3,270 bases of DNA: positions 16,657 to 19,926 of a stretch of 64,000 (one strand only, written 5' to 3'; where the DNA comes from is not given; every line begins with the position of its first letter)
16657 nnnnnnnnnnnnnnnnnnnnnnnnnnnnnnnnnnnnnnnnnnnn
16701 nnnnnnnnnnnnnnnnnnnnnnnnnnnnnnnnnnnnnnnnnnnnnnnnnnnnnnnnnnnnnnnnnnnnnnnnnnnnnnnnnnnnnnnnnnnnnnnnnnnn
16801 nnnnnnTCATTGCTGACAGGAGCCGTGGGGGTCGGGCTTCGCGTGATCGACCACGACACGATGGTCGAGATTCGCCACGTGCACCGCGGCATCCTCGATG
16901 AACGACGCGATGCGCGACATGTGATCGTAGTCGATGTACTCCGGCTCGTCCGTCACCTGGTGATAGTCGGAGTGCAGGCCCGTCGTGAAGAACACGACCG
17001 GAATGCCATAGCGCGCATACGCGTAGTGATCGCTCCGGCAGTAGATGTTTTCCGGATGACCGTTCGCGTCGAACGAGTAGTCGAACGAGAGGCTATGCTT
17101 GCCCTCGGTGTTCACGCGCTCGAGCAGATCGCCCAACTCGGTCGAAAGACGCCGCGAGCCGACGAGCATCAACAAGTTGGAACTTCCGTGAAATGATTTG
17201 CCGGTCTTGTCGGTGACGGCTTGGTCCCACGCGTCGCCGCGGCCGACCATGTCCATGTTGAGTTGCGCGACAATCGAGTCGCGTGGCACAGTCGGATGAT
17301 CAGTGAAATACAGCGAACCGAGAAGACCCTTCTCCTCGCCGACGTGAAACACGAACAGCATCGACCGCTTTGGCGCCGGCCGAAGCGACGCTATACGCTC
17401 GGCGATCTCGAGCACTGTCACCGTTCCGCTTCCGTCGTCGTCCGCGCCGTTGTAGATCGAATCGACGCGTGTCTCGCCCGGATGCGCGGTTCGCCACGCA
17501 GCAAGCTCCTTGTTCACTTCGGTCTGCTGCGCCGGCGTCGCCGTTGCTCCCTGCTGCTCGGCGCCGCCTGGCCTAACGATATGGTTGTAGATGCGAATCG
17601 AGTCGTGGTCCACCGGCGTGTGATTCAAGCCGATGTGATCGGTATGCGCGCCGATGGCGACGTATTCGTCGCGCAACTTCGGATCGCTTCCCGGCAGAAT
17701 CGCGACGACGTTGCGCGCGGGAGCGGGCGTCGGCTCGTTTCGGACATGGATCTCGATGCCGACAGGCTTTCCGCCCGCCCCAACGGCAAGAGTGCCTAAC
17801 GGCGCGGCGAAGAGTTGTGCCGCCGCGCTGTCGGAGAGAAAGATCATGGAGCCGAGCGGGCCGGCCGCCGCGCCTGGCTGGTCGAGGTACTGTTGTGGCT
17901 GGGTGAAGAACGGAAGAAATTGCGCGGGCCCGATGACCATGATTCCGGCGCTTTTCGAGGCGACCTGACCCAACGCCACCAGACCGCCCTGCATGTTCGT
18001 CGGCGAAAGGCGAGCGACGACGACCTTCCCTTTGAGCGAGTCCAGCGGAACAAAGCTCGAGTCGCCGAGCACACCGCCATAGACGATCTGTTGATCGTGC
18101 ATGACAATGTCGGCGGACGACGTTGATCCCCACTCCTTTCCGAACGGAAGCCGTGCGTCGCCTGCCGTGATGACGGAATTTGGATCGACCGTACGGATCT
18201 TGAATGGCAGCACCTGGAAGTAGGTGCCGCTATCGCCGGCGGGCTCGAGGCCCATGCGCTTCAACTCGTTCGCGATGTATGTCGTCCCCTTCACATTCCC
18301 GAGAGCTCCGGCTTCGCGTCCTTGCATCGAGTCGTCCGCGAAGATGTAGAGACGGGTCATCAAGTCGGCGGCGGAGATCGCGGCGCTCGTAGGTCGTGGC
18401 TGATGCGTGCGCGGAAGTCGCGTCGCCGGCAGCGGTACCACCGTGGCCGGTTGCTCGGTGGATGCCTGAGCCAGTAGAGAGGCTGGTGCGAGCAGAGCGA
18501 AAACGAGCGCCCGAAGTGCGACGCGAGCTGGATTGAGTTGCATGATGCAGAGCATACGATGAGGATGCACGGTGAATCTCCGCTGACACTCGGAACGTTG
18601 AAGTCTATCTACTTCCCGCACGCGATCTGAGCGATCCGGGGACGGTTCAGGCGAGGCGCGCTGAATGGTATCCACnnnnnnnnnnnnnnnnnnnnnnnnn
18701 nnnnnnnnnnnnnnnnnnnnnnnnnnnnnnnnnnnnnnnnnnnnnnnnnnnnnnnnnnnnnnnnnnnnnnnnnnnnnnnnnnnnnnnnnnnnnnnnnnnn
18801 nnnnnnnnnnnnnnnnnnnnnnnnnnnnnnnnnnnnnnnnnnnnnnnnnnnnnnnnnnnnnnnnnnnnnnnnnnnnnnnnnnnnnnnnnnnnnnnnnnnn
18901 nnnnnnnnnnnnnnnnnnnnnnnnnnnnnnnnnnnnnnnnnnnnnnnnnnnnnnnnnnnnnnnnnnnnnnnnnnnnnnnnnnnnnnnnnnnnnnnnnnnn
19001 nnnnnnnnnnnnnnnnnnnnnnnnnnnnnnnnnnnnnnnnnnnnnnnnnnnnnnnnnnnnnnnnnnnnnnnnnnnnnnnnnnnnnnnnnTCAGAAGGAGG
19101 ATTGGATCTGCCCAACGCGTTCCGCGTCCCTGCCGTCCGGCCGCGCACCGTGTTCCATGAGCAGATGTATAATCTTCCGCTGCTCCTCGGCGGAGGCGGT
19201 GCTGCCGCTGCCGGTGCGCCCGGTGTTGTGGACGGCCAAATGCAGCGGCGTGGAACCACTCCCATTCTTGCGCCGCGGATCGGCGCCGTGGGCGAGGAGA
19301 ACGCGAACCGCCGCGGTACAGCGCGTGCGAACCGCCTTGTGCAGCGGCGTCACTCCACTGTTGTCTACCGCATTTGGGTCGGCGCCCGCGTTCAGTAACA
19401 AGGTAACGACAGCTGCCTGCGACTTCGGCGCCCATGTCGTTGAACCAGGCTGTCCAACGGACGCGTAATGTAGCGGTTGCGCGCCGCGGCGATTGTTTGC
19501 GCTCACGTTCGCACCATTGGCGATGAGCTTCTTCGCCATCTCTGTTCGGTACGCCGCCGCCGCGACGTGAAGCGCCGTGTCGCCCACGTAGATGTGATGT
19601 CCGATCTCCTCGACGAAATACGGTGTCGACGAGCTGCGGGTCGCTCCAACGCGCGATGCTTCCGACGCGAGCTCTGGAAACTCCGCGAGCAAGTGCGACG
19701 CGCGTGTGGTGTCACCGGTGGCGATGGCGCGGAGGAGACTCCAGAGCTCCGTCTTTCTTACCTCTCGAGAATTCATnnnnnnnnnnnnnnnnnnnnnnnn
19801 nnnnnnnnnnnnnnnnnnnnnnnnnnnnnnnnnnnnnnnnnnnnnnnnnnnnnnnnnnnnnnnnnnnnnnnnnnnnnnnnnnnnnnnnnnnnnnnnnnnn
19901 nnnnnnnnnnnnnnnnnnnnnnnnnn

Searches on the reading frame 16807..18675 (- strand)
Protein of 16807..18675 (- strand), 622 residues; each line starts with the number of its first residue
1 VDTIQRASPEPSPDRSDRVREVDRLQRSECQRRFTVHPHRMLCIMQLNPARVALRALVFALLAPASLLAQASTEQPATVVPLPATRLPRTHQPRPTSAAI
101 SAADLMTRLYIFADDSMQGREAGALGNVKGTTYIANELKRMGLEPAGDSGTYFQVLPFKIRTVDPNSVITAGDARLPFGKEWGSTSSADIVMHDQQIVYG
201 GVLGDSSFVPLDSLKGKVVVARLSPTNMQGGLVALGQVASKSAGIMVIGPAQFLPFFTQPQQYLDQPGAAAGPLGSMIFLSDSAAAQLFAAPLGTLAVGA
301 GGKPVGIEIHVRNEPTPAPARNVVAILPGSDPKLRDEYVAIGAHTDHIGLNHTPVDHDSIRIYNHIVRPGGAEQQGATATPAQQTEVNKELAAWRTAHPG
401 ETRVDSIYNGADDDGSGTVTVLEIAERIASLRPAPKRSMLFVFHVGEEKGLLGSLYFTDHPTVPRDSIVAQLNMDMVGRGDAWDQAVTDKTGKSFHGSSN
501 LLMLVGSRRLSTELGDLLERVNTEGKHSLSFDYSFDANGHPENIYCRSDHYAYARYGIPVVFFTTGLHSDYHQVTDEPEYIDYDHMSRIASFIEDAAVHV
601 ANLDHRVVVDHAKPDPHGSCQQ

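Call 51: search_protein_families(library=pfam, proteins=[window:16807-18675:-])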
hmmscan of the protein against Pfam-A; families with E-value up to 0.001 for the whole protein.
window:16807-18675:- (622 aa): 2 families
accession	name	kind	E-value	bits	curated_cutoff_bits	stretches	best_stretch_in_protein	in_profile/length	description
PF04389.22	Peptidase_M28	-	3.7e-34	118.6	21.3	1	322-593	1-189/193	Peptidase family M28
PF01546.33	Peptidase_M20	-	0.00028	21.3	24.6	0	410-485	32-105/206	Peptidase family M20/M25/M40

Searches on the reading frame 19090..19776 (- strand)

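Call 51: search_protein_families(library=pfam, proteins=[window:19090-19776:-])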
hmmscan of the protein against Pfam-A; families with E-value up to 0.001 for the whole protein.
window:19090-19776:- (228 aa): 5 families
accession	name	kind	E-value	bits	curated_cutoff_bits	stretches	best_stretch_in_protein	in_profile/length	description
PF00023.36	Ank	-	2.5e-24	84.4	21.1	3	65-95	2-32/33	Ankyrin repeat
PF12796.13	Ank_2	-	2e-23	83.2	27.3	2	121-215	10-88/90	Ankyrin repeats (3 copies)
PF13637.12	Ank_4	-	9.9e-23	80.2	22.7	3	153-184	9-40/50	Ankyrin repeats (many copies)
PF13857.12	Ank_5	-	2.3e-20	72.9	27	2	127-181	1-56/56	Ankyrin repeats (many copies)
PF13606.12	Ank_3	-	3.2e-14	51.9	22.3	0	141-168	2-29/30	Ankyrin repeat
